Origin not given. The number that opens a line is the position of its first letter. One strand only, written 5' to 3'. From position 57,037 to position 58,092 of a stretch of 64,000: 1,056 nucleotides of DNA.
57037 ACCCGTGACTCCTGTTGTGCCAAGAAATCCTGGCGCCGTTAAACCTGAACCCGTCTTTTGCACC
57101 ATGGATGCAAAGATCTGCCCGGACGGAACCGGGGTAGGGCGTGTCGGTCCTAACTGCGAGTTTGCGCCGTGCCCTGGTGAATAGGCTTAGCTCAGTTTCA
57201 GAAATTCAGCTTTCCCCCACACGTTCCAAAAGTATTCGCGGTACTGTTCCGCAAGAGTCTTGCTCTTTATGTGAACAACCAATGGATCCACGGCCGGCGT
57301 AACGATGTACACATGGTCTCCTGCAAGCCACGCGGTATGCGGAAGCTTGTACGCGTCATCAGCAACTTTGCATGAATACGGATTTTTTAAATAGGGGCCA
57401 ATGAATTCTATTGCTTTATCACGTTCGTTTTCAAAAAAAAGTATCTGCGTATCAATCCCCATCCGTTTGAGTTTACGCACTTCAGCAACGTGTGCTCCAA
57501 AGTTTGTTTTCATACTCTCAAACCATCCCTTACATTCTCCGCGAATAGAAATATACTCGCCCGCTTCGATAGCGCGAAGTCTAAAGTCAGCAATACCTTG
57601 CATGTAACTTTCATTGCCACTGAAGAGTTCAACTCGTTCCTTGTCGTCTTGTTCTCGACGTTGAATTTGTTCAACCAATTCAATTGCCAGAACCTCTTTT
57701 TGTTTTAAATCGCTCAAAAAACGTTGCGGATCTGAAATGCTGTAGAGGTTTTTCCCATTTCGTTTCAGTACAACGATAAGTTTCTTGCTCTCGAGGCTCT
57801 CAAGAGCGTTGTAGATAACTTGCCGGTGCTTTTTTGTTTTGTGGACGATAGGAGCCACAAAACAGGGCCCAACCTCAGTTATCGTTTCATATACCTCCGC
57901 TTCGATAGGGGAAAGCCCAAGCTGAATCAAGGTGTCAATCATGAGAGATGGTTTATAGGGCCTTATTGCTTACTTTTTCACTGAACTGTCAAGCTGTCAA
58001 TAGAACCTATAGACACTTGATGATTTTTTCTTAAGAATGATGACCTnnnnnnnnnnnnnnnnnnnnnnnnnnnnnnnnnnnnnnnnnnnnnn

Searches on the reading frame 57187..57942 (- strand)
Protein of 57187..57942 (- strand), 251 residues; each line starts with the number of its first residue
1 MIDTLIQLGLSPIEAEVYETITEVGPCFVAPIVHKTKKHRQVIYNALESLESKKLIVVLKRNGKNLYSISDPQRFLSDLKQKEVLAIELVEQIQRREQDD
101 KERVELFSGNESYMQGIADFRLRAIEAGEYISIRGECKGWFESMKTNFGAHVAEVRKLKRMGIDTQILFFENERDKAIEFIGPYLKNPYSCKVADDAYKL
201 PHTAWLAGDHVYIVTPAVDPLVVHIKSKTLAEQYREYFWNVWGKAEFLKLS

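Call 3: search_protein_families(library=pfam, proteins=[window:57187-57942:-])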
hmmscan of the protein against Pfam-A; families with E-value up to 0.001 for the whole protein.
window:57187-57942:- (251 aa): 1 family
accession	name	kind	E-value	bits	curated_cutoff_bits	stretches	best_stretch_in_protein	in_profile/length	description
PF01978.25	TrmB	-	2.4e-08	34.1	25.6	1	7-72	3-67/68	Sugar-specific transcriptional regulator TrmB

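Call 35: find_homologous_proteins(query=window:57187-57942:-, max_evalue=1e-15)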
Query window:57187-57942:- (251 aa): 41 proteins with E <= 1e-15 among 380 candidates.
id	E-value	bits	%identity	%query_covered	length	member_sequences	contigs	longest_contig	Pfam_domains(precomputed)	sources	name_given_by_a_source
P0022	1.5e-164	563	100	100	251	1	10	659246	PF01978.26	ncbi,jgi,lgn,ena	-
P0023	1.4e-123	429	75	100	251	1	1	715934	PF01978.26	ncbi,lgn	-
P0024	5.6e-110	385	67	99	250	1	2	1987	PF01978.26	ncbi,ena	-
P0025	1.0e-106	374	65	99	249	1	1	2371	PF01978.26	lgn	-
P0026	5.0e-105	368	65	99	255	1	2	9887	PF01978.26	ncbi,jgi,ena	-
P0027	2.4e-99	350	65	99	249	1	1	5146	PF01978.26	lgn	-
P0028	4.8e-99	349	61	99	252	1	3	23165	PF01978.26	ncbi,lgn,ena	-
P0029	1.9e-98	347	59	99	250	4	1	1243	PF01978.26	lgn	-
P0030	1.7e-97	344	59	99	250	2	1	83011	PF01978.26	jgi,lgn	jgi:predicted transcriptional regulator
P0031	2.1e-97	344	62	99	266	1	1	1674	PF01978.26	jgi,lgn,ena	-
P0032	3.4e-97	343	59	99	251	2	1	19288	PF01978.26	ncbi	-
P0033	1.1e-96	341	60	99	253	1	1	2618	PF01978.26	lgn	-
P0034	2.1e-94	334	59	99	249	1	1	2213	PF01978.26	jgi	jgi:predicted transcriptional regulator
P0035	2.5e-94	333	58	99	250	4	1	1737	PF01978.26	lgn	-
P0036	5.0e-94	332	58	99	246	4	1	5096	PF01978.26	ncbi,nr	ncbi:hypothetical protein EPO17_02570 [Patescibacteria group bacterium]|nr:MAG: hypothetical protein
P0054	1.3e-81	292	54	99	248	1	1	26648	PF01978.26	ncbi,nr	ncbi:MAG: hypothetical protein HY422_02285 [Candidatus Komeilibacteria bacterium]|nr:hypothetical pr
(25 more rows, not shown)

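Call 36: find_encoding_contigs(protein=P0023, flank=10000, max_places=1)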
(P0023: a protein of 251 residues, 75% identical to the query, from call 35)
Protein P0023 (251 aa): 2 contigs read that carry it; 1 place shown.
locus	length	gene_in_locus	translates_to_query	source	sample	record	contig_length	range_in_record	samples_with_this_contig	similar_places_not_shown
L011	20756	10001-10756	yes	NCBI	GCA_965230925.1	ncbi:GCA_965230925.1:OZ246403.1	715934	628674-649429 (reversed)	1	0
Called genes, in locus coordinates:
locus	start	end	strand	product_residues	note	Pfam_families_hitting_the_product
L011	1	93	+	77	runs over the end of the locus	-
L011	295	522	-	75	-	-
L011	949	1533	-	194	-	-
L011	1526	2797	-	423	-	PF01425:Amidase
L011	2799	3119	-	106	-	PF02686:GatC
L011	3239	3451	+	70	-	-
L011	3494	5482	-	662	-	PF22745:Nlig-Ia, PF01653:DNA_ligase_aden, PF03120:OB_DNA_ligase, PF00633:HHH (faint), PF12826:HHH_2, PF14520:HHH_5, PF00533:BRCT, PF12738:PTCB-BRCT (weak)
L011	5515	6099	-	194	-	-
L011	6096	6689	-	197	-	PF07963:N_methyl (faint)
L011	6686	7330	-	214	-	PF07963:N_methyl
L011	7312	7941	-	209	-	PF07963:N_methyl (weak)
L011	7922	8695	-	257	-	PF06750:A24_N_bact, PF01478:Peptidase_A24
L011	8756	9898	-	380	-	PF13433:Peripla_BP_5, PF13458:Peripla_BP_6, PF01094:ANF_receptor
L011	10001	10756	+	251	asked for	PF01978:TrmB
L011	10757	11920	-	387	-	PF00270:DEAD, PF04851:ResIII, PF00271:Helicase_C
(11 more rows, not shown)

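Call 37: find_encoding_contigs(protein=P0030, flank=4000, max_places=1)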
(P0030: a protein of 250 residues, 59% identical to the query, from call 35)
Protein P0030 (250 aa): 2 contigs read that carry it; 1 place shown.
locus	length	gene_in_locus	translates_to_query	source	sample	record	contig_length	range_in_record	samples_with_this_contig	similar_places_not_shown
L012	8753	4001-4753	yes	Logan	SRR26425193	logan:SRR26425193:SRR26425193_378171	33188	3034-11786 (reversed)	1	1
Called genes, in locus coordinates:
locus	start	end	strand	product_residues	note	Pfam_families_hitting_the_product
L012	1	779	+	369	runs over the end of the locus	PF13458:Peripla_BP_6, PF01094:ANF_receptor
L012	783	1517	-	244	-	PF01978:TrmB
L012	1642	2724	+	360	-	PF13458:Peripla_BP_6, PF01094:ANF_receptor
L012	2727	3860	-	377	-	PF13433:Peripla_BP_5, PF13458:Peripla_BP_6, PF01094:ANF_receptor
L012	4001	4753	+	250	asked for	PF01978:TrmB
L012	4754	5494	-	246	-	PF01978:TrmB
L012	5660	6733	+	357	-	PF13433:Peripla_BP_5 (weak), PF13458:Peripla_BP_6, PF01094:ANF_receptor (weak)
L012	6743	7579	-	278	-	-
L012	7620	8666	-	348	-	PF13433:Peripla_BP_5 (weak), PF13458:Peripla_BP_6, PF01094:ANF_receptor (weak)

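Call 38: find_encoding_contigs(protein=P0054, flank=4000, max_places=1)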
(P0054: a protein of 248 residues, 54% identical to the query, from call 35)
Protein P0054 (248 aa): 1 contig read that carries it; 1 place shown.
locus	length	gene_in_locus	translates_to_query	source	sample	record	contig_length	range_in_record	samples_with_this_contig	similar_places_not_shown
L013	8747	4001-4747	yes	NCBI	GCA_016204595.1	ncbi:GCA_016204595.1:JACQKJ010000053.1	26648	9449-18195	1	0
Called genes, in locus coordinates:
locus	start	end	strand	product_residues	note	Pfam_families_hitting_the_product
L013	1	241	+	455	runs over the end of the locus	PF11104:PilM_2, PF14450:FtsA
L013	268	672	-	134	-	-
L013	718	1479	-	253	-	-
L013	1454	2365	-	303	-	PF00892:EamA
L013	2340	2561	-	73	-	PF01455:HupF_HypC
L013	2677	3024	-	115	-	-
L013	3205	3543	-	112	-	-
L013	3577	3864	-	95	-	-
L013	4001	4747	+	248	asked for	PF01978:TrmB (weak)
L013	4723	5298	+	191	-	PF01351:RNase_HII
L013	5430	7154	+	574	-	PF02366:PMT, PF13231:PMT_2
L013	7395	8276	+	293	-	-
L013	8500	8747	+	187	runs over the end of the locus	PF01209:Ubie_methyltran, PF08241:Methyltransf_11, PF13649:Methyltransf_25, PF13847:Methyltransf_31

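Call 72: predict_structure(alignment_id=A4)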
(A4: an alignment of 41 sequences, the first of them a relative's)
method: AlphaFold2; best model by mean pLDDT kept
length: 251 residues; sequences in the alignment: 41
mean_pLDDT: 91.0   pTM: 0.60
mean pLDDT of the five models: 91.0, 90.9, 90.2, 90.1, 89.9
residues with pLDDT >= 90: 177; 70-90: 65; 50-70: 9; < 50: 0
segments of 3 or more residues with pLDDT < 50: none
pLDDT, mean of each block of 10 residues (from residue 1): 90 97 96 96 97 94 95 84 83 68 83 92 97 85 86 96 97 93 95 95 95 80 92 97 95 72
secondary structure, 60 per line:
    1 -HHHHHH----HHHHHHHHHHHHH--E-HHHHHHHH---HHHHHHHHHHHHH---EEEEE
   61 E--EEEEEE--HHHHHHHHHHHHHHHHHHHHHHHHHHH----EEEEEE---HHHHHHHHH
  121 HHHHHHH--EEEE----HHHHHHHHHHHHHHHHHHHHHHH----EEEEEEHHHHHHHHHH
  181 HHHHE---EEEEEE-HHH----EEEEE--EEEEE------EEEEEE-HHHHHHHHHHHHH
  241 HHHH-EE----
elements in order: H2-7 H12-24 H29-36 H40-52 E56-61 E64-69 H72-98 E103-108 H112-127 E130-133 H138-160 E165-170 H171-184 E189-194 E203-207 E210-214 E221-226 H228-244

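Call 74: fold_search(model_id=the predicted structure, library=pdb)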
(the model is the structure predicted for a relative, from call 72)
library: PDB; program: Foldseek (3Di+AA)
matches with E <= 10: 1500; with E <= 0.001: 16
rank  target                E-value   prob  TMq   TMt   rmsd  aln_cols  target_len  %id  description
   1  5bpd_D                4.2e-12  1.00  0.40  0.38  10.9       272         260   18  Structure of TrmBL2, an archaeal chromatin protein, shows a novel mode of DNA binding. (released 2015-09-02)
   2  5bqt_A                5.4e-12  1.00  0.42  0.41  16.4       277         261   19  Structure of TrmBL2, an archaeal chromatin protein, shows a novel mode of DNA binding. (released 2015-09-02)
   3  5bpd_C                6.4e-12  1.00  0.39  0.38  11.1       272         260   19  Structure of TrmBL2, an archaeal chromatin protein, shows a novel mode of DNA binding. (released 2015-09-02)
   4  5bpi_D                8.6e-12  1.00  0.41  0.40  11.1       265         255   19  Structure of TrmBL2, an archaeal chromatin protein, shows a novel mode of DNA binding. (released 2015-09-02)
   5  5bpi_C                9.7e-12  1.00  0.39  0.38  11.1       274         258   20  Structure of TrmBL2, an archaeal chromatin protein, shows a novel mode of DNA binding. (released 2015-09-02)
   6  5box_A                3.8e-11  1.00  0.41  0.39  18.6       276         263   17  Structure of TrmBL2, an archaeal chromatin protein, shows a novel mode of DNA binding. (released 2015-09-02)
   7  5bqt_B                4.3e-11  1.00  0.41  0.41  16.0       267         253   20  Structure of TrmBL2, an archaeal chromatin protein, shows a novel mode of DNA binding. (released 2015-09-02)
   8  5bpd_B                8.2e-11  1.00  0.40  0.39  18.0       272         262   18  Structure of TrmBL2, an archaeal chromatin protein, shows a novel mode of DNA binding. (released 2015-09-02)
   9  3qph_A                4.8e-10  1.00  0.43  0.34   9.0       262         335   14  The three-dimensional structure of TrmB, a global transcriptional regulator of the hyperthermophilic archaeon Pyrococc (released 2012-05-30)
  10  2f5t_X                1.5e-05  1.00  0.38  0.40   4.3       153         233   14  Crystal Structure of the sugar binding domain of the archaeal transcriptional regulator TrmB (released 2006-02-21)
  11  6ehi_D                2.9e-05  1.00  0.43  0.64   4.7       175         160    8  NucT from Helicobacter pylori (released 2018-01-17)
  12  7e0m_B                5.5e-05  1.00  0.42  0.29   5.3       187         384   11  Crystal structure of phospholipase D (released 2021-12-22)
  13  7e0m_A                8.9e-05  1.00  0.42  0.28   5.7       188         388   11  Crystal structure of phospholipase D (released 2021-12-22)
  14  6ehi_A                9.4e-05  1.00  0.43  0.63   4.9       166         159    8  NucT from Helicobacter pylori (released 2018-01-17)
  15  1byr                  1.1e-04  1.00  0.40  0.61   4.5       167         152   12  CRYSTAL STRUCTURE OF A PHOSPHOLIPASE D FAMILY MEMBER, NUC FROM SALMONELLA TYPHIMURIUM (released 1999-10-19)
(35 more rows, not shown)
